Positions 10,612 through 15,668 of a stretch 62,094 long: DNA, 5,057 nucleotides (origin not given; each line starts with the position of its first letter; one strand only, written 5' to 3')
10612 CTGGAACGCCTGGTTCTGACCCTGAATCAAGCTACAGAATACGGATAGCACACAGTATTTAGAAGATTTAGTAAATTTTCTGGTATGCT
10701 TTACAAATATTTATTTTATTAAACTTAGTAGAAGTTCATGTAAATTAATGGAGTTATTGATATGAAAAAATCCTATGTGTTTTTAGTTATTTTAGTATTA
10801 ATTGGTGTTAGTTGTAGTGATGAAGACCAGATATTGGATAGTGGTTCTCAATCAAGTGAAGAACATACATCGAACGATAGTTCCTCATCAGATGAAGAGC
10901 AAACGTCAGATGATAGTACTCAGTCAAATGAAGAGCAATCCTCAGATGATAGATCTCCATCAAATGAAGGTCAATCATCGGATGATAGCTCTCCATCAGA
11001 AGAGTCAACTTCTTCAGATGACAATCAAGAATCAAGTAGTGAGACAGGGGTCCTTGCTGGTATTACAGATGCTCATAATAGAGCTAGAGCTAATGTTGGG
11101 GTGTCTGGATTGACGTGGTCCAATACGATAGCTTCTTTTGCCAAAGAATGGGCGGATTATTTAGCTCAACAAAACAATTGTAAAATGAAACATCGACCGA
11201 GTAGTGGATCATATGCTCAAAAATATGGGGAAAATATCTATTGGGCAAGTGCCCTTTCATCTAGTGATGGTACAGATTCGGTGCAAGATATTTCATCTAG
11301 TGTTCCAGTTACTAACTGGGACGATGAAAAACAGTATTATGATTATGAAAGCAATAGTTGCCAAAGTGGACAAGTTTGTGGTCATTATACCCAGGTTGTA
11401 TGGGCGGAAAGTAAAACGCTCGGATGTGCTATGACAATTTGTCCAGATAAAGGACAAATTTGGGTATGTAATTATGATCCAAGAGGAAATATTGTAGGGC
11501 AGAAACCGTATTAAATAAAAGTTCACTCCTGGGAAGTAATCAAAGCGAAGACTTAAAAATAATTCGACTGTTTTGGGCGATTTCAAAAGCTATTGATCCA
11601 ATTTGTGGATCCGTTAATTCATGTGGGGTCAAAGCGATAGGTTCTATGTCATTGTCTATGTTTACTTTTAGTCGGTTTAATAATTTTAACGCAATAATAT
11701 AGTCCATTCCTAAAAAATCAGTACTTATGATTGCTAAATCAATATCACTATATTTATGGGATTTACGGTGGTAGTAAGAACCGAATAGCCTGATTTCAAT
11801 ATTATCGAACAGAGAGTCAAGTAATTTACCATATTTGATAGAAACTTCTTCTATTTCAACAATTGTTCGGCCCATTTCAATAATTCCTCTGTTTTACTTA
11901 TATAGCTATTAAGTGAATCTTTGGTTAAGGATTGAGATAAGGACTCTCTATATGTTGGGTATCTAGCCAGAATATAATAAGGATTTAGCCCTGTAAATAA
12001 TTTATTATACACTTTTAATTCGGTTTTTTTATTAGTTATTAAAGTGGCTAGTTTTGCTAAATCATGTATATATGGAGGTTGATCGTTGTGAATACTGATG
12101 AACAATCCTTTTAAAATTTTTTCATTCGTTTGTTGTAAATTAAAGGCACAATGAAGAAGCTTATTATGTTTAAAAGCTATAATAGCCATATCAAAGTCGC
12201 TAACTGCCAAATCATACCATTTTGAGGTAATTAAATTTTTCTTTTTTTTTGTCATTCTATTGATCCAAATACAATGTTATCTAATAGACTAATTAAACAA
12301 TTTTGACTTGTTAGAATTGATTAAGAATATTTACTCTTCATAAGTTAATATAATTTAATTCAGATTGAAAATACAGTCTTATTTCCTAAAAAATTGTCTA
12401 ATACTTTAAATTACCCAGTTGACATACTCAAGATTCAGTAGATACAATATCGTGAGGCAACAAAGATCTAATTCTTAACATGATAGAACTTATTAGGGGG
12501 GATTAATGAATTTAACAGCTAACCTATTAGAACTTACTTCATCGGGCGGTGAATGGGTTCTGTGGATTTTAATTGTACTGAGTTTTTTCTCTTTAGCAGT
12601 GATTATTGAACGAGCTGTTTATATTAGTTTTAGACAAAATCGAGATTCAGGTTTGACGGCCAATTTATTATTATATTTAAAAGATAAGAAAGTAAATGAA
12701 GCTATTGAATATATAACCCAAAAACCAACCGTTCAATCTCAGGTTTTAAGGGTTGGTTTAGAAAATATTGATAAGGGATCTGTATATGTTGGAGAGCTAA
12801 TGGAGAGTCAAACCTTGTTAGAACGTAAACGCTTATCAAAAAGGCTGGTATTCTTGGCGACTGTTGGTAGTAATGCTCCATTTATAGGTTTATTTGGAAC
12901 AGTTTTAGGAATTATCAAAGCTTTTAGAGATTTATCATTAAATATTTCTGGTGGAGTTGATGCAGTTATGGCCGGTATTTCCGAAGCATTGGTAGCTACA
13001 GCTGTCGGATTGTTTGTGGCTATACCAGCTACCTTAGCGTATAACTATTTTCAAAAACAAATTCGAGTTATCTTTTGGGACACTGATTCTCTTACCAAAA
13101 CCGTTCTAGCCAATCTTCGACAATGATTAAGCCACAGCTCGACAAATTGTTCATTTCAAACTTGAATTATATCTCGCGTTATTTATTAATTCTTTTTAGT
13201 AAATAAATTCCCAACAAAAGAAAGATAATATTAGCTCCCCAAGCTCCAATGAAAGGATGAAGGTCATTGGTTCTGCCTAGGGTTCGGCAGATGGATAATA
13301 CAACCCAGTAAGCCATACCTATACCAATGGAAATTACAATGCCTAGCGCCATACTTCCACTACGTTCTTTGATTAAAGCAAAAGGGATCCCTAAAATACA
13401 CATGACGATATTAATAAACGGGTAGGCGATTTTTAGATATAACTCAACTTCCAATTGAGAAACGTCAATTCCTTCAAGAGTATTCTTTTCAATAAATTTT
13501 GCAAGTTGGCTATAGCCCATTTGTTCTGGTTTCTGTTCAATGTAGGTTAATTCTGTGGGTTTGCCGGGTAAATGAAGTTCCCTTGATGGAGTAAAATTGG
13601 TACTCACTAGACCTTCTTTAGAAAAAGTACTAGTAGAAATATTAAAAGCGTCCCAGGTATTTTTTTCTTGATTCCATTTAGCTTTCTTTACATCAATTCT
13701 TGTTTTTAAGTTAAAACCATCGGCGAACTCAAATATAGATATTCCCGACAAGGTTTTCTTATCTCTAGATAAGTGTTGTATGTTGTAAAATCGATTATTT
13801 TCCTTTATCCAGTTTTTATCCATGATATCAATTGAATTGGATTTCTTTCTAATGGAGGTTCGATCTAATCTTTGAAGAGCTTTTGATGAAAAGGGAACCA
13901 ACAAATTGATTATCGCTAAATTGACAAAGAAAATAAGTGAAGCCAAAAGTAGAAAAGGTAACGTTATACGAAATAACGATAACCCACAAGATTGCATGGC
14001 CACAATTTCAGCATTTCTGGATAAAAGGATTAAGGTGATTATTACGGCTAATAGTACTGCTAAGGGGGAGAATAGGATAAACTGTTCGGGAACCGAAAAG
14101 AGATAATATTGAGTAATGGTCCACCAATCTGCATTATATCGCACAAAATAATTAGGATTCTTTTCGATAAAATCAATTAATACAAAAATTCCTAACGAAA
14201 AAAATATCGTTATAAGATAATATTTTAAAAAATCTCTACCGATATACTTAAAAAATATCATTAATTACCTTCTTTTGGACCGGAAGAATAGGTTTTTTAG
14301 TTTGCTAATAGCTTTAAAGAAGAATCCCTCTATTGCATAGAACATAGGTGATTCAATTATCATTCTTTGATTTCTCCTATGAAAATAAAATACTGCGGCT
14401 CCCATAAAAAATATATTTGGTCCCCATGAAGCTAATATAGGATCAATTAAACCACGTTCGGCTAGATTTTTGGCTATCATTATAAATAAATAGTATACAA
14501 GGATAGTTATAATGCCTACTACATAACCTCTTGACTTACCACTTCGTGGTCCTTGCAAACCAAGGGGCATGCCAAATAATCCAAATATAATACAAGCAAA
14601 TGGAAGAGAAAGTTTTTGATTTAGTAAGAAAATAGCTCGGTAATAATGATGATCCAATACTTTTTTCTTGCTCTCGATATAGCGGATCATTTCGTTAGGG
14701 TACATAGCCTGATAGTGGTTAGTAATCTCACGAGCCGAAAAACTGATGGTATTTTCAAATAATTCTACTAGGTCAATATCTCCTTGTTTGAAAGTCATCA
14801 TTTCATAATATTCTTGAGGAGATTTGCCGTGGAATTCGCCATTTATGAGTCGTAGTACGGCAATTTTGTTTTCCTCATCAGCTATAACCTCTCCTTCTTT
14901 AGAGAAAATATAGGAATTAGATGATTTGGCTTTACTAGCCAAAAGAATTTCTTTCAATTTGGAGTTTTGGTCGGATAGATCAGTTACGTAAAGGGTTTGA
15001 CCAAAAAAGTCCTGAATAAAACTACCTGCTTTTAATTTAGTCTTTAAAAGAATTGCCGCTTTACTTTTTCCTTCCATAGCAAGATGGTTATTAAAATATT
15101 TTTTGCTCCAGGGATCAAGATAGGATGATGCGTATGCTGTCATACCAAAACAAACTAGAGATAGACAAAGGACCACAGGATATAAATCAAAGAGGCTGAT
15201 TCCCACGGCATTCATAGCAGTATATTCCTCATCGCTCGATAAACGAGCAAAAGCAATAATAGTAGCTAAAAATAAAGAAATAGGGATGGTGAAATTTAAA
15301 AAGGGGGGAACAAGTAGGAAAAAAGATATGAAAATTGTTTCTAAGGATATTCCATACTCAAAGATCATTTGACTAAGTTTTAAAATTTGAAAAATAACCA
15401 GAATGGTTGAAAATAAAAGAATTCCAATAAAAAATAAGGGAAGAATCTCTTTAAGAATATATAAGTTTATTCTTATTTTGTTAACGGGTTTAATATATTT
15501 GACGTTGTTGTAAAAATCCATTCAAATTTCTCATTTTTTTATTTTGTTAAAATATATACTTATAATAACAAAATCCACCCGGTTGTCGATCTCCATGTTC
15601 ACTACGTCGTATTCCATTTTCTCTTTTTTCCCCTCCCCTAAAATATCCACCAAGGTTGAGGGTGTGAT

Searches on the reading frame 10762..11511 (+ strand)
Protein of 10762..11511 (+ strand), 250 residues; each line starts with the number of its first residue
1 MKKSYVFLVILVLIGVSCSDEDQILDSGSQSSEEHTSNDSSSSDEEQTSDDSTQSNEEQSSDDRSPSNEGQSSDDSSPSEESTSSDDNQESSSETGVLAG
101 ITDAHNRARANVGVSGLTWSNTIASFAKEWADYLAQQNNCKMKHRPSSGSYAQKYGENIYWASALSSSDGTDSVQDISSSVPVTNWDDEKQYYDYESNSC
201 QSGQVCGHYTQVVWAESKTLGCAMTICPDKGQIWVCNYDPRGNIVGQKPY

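Call 69: search_protein_families(library=pfam, proteins=[window:10762-11511:+], max_evalue=0.00001)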
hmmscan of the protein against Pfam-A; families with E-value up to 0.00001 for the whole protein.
window:10762-11511:+ (250 aa): 1 family
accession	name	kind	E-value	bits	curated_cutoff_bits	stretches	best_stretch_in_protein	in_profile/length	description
PF00188.32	CAP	-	6.2e-21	75.9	21.1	1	103-238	2-117/117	Cysteine-rich secretory protein family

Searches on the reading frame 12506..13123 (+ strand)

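Call 69: search_protein_families(library=pfam, proteins=[window:12506-13123:+], max_evalue=0.00001)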
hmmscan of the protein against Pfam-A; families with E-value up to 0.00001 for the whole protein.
window:12506-13123:+ (206 aa): 1 family
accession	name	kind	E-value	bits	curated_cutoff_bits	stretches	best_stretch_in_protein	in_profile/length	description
PF01618.21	MotA_ExbB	-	9e-33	113.2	22.9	1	75-189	4-121/127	MotA/TolQ/ExbB proton channel family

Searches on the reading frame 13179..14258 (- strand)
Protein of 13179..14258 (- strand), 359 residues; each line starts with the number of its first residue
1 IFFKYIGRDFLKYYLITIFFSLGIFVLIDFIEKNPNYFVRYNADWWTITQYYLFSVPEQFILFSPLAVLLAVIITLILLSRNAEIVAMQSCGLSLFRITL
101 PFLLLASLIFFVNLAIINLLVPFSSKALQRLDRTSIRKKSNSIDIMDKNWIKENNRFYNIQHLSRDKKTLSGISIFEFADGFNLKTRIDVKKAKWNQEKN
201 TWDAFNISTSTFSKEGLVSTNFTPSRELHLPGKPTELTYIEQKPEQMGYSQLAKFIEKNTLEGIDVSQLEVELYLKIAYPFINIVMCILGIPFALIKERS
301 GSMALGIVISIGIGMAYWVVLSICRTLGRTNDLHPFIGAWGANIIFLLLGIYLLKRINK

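Call 69: search_protein_families(library=pfam, proteins=[window:13179-14258:-], max_evalue=0.00001)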
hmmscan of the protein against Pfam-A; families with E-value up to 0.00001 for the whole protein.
window:13179-14258:- (359 aa): 1 family
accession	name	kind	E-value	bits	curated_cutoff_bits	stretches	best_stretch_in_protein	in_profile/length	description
PF03739.19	LptF_LptG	-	1.7e-82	277.7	27.9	1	4-356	1-353/353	Lipopolysaccharide export system permease LptF/LptG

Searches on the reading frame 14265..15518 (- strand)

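Call 69: search_protein_families(library=pfam, proteins=[window:14265-15518:-], max_evalue=0.00001)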
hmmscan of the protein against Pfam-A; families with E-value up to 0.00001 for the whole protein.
window:14265-15518:- (417 aa): 1 family
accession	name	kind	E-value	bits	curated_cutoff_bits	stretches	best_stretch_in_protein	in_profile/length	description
PF03739.19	LptF_LptG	-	6.5e-70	236.4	27.9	1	20-381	2-353/353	Lipopolysaccharide export system permease LptF/LptG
